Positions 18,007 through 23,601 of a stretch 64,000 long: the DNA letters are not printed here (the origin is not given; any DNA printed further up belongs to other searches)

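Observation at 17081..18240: Poly-A(10) slippery run at the 3' end of tssM links it in the -1 frame to a 380-aa Ig-like-repeat ORF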

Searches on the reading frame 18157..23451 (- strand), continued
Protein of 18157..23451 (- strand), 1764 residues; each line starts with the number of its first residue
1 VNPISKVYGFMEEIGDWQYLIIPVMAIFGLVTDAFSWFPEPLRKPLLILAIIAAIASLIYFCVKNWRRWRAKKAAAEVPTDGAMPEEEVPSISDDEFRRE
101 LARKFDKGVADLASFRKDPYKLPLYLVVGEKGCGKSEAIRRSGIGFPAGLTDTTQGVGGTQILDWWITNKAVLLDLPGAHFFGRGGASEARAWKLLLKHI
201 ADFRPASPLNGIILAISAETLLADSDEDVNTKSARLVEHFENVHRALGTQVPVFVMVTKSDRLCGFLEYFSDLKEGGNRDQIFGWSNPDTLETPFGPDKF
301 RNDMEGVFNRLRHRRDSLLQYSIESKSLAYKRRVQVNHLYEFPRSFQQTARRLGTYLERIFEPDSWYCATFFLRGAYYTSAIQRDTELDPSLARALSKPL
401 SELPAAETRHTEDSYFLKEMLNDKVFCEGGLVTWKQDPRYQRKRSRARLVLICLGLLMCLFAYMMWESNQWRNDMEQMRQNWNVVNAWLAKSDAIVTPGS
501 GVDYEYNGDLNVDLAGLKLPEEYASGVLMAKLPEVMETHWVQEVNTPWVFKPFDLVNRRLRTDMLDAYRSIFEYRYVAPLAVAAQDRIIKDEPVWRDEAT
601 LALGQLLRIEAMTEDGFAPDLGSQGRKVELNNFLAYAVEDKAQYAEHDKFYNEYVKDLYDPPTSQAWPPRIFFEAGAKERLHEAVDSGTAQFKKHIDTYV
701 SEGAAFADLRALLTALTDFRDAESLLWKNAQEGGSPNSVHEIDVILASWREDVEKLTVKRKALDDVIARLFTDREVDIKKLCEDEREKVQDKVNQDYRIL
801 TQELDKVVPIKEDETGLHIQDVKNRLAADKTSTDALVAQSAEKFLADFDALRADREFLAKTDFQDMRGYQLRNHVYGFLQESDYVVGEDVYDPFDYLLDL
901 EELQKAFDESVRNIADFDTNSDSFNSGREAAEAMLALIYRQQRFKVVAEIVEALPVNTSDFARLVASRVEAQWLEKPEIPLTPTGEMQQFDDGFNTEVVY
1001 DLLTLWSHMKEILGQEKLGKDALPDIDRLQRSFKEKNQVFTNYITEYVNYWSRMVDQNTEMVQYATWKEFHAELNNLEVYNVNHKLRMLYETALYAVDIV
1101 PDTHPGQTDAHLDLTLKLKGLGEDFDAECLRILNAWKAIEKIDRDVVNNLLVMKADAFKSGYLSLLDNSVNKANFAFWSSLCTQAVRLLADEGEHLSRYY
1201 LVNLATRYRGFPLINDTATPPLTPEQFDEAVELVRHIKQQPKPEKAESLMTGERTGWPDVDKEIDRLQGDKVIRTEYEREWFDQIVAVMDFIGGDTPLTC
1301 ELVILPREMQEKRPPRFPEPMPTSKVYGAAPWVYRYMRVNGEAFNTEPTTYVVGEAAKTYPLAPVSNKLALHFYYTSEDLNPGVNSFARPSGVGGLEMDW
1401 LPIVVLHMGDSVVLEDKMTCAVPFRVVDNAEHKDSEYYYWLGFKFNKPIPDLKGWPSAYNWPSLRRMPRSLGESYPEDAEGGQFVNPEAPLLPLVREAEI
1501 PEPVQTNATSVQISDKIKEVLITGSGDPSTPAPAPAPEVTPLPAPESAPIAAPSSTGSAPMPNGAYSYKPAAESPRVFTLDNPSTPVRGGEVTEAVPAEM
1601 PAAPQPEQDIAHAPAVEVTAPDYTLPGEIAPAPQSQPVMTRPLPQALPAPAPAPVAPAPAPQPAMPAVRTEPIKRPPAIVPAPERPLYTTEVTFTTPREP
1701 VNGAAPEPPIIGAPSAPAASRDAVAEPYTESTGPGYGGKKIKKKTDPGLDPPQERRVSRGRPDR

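Call 42: find_encoding_contigs(protein=P0097, flank=3000, max_places=1)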
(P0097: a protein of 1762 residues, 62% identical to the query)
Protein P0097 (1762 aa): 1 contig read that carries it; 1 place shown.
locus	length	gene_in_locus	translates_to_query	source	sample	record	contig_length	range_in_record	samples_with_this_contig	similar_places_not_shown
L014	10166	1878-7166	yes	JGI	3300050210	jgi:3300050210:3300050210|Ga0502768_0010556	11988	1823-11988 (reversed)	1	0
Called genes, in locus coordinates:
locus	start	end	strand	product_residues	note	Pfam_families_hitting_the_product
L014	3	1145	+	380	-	?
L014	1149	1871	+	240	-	PF09850:DotU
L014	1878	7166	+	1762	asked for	PF14331:IcmF-related_N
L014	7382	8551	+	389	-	-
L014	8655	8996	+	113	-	-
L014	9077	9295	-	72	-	-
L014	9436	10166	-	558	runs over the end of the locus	PF08448:PAS_4 (weak), PF00512:HisKA (faint), PF02518:HATPase_c, PF00072:Response_reg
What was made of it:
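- In L014 the first called start is 216 nt after the tssM stop (call 42).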

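Call 43: find_encoding_contigs(protein=P0095, flank=3000, max_places=2)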
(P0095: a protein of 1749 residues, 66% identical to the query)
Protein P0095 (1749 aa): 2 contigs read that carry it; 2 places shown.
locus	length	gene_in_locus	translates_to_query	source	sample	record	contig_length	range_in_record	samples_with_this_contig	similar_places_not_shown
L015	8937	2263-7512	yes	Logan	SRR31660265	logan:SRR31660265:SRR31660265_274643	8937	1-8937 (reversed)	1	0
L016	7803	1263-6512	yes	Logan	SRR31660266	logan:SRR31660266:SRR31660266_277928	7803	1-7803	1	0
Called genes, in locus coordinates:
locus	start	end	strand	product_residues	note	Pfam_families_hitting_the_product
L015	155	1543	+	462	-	PF05936:T6SS_VasE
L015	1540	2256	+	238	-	PF09850:DotU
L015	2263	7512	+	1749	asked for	PF14331:IcmF-related_N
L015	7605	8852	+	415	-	PF19078:Big_12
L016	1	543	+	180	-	?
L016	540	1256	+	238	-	PF09850:DotU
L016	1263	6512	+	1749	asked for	PF14331:IcmF-related_N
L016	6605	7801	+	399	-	?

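Call 44: find_encoding_contigs(protein=P0101, flank=6000, max_places=1)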
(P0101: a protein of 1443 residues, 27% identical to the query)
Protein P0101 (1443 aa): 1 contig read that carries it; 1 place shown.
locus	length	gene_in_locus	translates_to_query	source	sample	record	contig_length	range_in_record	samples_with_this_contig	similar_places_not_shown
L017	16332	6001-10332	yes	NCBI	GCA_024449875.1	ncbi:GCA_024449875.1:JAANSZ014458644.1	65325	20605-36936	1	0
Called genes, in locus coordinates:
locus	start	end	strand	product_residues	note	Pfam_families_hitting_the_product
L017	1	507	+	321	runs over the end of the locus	PF00497:SBP_bac_3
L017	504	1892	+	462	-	PF00375:SDF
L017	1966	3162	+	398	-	PF02743:dCache_1 (faint)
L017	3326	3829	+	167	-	-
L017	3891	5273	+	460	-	PF05936:T6SS_VasE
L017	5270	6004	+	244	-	PF09850:DotU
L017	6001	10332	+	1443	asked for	PF14331:IcmF-related_N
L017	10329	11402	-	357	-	PF13489:Methyltransf_23 (weak), PF08241:Methyltransf_11, PF08242:Methyltransf_12 (weak), PF13649:Methyltransf_25 (faint)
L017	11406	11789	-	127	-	PF13665:Tox-PAAR-like (faint), PF05488:PAAR_motif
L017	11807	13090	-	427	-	PF02310:B12-binding, PF04055:Radical_SAM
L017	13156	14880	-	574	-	PF03793:PASTA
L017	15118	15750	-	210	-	PF01471:PG_binding_1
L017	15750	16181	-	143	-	-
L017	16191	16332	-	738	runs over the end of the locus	PF05954:Phage_GPD, PF04717:Phage_base_V, PF22178:Gp5_trimer_C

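Call 45: find_encoding_contigs(protein=P0104, flank=6000, max_places=1)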
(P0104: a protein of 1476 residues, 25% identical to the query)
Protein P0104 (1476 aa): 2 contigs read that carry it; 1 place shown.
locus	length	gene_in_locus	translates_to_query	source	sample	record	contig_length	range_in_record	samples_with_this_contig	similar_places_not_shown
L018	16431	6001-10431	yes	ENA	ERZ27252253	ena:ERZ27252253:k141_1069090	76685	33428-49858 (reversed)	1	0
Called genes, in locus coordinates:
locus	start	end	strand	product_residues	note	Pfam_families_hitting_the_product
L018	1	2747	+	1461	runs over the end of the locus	PF03781:FGE-sulfatase (faint)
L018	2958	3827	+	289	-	-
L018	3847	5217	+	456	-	PF05936:T6SS_VasE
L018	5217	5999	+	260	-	PF09850:DotU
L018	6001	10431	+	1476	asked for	PF14331:IcmF-related_N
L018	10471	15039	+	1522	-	PF03781:FGE-sulfatase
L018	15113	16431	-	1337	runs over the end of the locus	PF19805:DUF6288, PF13513:HEAT_EZ (faint)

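Call 58: search_protein_families(library=ncbifam, proteins=[window:18157-23451:-], max_evalue=0.01)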
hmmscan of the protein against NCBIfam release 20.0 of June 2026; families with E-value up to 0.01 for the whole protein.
window:18157-23451:- (1764 aa): 2 families
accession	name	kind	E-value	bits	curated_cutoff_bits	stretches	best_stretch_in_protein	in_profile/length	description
TIGR03348.1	VI_IcmF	equivalog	7.2e-73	246.1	388.15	1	41-487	27-472/1168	type VI secretion system membrane subunit TssM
NF038226.1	IcmF_IVB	equivalog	1.2e-05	23.5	1000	1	197-286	88-176/973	type IVB secretion system protein IcmF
